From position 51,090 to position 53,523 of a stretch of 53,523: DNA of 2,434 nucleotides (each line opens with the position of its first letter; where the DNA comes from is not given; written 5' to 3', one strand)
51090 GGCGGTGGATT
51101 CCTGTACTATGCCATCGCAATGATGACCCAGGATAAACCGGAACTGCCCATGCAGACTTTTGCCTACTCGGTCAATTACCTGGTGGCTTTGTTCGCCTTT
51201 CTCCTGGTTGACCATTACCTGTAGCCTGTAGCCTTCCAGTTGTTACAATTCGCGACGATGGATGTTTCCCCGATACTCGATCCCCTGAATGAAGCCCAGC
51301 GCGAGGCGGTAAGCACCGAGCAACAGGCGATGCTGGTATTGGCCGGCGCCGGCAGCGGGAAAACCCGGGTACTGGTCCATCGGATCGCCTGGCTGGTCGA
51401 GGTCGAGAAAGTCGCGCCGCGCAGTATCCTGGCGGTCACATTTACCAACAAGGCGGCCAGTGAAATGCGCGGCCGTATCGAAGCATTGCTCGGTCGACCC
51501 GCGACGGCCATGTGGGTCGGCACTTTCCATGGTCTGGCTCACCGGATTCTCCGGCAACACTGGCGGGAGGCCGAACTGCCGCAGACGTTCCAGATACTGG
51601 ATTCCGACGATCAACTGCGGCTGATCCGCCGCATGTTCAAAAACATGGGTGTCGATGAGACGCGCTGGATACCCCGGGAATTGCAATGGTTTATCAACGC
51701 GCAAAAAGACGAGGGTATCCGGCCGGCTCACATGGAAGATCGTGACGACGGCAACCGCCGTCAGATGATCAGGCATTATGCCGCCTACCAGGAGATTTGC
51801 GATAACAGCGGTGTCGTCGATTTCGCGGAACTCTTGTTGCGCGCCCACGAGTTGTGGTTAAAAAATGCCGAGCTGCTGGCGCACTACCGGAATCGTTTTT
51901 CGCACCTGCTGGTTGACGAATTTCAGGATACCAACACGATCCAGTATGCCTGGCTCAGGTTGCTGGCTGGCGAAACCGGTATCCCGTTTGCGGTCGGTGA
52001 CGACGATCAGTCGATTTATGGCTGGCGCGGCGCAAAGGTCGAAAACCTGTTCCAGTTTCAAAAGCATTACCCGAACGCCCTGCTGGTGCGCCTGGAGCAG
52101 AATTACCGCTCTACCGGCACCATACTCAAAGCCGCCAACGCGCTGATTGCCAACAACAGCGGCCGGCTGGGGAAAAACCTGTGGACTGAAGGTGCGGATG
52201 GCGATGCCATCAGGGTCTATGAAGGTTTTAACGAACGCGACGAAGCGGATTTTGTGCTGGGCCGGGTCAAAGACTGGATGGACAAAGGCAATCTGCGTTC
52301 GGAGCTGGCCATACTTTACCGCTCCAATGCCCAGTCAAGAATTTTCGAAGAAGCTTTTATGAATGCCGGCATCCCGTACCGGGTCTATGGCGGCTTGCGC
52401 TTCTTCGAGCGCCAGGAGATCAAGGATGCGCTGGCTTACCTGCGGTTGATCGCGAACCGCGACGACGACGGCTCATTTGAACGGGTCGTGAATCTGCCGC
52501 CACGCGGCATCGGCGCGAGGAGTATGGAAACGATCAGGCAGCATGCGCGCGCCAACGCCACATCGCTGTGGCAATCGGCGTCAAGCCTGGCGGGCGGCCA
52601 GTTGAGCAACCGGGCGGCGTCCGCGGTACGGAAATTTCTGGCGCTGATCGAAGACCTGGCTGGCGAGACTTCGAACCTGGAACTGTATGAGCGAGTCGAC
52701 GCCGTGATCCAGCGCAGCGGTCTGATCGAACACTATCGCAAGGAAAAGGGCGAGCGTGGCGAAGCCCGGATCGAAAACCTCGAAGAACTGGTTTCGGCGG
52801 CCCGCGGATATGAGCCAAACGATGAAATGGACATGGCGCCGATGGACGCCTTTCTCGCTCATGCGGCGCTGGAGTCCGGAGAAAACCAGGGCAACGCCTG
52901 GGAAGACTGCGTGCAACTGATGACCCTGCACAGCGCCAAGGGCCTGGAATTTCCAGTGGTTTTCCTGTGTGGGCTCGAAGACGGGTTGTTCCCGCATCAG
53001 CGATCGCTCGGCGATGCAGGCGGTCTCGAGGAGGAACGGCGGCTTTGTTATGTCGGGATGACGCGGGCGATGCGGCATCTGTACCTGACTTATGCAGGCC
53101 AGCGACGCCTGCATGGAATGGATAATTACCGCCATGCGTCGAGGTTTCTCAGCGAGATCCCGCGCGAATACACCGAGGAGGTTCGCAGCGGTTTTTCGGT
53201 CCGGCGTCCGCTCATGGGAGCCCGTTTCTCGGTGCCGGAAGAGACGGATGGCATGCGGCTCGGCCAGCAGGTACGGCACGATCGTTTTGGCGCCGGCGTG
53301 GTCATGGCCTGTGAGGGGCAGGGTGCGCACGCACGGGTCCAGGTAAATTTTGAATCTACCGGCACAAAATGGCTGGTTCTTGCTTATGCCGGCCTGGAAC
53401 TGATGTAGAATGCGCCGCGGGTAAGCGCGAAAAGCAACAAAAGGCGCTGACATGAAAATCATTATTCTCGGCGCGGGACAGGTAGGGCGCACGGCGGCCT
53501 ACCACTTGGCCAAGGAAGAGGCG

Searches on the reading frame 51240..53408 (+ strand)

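Call 52: search_protein_families(library=pfam, proteins=[window:51240-53408:+], max_evalue=0.00001)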
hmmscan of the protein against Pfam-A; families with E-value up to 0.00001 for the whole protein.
window:51240-53408:+ (722 aa): 5 families
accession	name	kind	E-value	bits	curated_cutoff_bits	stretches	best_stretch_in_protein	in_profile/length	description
PF00580.27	UvrD-helicase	-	3.2e-87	293.1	23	1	16-278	1-271/271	UvrD/REP helicase N-terminal domain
PF13361.12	UvrD_C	-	6.2e-81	273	25.6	1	283-619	1-348/350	UvrD-like helicase C-terminal domain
PF13245.12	AAA_19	-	3.8e-22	79.4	25.1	1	20-261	1-132/134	AAA domain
PF13538.12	UvrD_C_2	-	1.5e-08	34.8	27.4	1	560-617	4-52/52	UvrD-like helicase C-terminal domain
PF21196.3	PcrA_UvrD_tudor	-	3.7e-07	30.3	23.9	1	675-717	2-44/48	PcrA/UvrD tudor domain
